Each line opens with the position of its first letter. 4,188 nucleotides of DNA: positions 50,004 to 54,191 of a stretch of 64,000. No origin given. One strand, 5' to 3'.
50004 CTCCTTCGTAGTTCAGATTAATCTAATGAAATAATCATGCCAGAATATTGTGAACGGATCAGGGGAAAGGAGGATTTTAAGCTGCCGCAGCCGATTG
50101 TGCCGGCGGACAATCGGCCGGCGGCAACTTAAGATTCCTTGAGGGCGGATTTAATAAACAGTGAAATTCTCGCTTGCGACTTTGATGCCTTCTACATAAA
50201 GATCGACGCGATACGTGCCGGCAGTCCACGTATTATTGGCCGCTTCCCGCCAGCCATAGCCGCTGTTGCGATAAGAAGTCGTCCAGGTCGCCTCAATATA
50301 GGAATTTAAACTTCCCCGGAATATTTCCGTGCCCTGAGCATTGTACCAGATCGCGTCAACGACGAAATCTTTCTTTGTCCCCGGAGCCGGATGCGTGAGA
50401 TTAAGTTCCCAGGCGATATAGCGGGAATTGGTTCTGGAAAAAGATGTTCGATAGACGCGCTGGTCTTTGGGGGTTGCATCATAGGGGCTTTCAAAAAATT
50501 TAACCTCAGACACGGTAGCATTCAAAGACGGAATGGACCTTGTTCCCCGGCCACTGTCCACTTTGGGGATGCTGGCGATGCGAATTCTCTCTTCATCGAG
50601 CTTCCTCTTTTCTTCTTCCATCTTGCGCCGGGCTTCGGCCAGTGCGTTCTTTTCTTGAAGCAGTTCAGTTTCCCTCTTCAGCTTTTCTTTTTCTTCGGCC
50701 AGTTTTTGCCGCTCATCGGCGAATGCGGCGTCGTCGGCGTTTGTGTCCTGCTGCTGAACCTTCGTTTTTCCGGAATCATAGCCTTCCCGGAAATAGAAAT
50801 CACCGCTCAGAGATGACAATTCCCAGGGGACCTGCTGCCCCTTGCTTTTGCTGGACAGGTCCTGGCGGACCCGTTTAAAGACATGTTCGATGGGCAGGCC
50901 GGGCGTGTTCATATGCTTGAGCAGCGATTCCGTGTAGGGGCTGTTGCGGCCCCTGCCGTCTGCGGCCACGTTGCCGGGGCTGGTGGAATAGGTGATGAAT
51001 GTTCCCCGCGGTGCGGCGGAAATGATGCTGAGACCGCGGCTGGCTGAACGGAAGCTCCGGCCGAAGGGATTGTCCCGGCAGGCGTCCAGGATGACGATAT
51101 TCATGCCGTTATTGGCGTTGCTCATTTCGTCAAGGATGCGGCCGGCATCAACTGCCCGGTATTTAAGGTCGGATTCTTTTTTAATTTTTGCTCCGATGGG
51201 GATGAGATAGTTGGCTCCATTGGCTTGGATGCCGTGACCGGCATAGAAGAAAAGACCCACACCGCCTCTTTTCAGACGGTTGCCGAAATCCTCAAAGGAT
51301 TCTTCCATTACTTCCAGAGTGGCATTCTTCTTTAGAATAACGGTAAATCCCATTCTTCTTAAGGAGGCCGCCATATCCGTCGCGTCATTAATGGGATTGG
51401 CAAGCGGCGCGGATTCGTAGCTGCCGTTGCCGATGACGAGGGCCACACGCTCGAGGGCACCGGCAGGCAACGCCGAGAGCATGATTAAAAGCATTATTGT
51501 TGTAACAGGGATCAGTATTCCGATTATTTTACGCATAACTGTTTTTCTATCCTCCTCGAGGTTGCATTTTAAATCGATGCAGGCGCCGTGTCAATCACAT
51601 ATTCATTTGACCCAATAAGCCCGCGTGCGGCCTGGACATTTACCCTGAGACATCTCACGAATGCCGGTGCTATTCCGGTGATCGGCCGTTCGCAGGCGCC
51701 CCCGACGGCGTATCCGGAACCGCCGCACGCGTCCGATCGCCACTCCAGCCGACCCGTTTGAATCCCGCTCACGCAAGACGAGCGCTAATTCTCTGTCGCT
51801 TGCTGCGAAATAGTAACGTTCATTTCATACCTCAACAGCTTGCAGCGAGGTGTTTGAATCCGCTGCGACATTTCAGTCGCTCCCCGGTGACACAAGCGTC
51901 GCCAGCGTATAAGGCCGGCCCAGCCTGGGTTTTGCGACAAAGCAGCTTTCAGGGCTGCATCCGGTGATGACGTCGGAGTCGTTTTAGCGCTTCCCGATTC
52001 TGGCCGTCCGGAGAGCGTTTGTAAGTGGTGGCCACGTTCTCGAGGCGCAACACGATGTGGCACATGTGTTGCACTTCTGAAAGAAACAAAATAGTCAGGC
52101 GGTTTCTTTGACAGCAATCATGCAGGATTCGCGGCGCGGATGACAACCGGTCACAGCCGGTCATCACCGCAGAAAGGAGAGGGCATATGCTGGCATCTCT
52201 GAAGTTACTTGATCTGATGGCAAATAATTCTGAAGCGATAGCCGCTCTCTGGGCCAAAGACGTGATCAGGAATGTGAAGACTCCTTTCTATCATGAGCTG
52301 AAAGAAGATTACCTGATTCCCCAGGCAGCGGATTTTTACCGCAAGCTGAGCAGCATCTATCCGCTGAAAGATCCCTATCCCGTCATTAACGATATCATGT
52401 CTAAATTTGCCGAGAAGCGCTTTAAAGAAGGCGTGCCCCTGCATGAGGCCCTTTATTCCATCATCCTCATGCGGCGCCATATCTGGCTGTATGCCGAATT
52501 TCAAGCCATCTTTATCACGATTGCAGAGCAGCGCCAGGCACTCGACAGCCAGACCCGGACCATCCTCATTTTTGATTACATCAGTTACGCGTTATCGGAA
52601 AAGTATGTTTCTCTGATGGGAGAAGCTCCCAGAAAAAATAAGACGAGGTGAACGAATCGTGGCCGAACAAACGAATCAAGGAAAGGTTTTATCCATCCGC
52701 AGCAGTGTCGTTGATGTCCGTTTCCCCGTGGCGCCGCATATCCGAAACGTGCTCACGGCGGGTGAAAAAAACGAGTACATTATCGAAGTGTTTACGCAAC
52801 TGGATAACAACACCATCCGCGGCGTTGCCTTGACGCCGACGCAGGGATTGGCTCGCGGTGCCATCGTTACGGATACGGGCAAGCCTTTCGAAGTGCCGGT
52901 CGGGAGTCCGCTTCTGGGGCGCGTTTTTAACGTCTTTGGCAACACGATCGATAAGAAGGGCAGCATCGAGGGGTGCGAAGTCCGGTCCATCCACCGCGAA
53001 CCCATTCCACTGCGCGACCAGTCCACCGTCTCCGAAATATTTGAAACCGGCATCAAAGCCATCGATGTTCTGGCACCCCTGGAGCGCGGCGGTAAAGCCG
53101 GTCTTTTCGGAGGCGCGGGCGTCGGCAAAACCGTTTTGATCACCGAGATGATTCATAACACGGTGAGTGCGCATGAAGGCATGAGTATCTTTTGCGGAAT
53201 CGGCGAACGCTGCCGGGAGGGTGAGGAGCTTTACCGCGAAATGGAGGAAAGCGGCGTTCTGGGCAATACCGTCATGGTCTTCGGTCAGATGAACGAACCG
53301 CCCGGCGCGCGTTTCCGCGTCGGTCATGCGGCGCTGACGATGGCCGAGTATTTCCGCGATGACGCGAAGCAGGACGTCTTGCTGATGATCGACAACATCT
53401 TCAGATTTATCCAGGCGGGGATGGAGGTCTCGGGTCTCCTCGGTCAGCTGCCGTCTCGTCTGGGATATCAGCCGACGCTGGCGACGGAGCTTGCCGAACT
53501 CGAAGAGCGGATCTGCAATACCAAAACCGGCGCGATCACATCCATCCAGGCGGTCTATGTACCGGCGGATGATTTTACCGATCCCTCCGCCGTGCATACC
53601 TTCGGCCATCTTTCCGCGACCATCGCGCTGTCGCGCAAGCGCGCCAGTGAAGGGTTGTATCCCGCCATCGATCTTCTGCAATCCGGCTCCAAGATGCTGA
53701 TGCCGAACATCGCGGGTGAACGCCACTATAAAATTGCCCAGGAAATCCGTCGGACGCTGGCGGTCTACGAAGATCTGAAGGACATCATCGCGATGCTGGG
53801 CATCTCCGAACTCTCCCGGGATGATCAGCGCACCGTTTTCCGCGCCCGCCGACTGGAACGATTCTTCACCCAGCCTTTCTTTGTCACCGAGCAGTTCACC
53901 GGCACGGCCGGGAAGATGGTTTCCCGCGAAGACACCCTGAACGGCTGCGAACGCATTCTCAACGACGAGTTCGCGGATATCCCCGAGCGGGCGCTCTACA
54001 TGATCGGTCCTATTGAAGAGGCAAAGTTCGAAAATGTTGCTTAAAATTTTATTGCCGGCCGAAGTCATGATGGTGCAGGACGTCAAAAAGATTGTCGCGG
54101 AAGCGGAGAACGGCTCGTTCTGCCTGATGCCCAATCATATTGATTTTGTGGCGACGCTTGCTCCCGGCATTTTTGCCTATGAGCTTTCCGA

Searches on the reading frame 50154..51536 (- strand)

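Call 106: search_protein_families(library=pfam, proteins=[window:50154-51536:-], max_evalue=0.0001)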
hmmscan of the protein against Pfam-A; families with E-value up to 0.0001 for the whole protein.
window:50154-51536:- (461 aa): 1 family
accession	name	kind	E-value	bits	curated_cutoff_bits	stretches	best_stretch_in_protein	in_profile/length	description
PF00656.27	Peptidase_C14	-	1.4e-40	139.8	21.4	1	30-248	2-233/233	Caspase domain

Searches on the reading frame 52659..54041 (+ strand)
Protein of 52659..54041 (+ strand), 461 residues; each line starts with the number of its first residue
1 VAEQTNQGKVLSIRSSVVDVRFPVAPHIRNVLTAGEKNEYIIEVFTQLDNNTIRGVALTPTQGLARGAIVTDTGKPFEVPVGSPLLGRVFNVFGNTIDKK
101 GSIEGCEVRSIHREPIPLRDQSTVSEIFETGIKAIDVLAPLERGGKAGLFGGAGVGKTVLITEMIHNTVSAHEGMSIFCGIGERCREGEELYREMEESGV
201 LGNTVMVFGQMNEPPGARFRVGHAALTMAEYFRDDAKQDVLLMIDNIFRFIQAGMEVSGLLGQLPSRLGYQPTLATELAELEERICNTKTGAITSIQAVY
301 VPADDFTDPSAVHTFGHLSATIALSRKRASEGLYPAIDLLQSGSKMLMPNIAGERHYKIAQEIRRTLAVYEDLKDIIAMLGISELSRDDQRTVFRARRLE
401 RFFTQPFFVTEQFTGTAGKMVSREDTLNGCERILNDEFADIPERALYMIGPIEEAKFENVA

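Call 106: search_protein_families(library=pfam, proteins=[window:52659-54041:+], max_evalue=0.0001)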
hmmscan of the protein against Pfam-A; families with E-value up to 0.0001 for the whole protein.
window:52659-54041:+ (461 aa): 3 families
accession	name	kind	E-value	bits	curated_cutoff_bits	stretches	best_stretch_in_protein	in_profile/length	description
PF00006.31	ATP-synt_ab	-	6.4e-73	245.3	29.5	1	131-344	1-213/213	ATP synthase alpha/beta family, nucleotide-binding domain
PF22919.1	ATP-synt_VA_C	-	8e-11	42.3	24.7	1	349-414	5-72/101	C-terminal domain of V and A type ATP synthase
PF02874.29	ATP-synt_ab_N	-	4.8e-09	37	20.9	1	12-74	3-69/69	ATP synthase alpha/beta family, beta-barrel domain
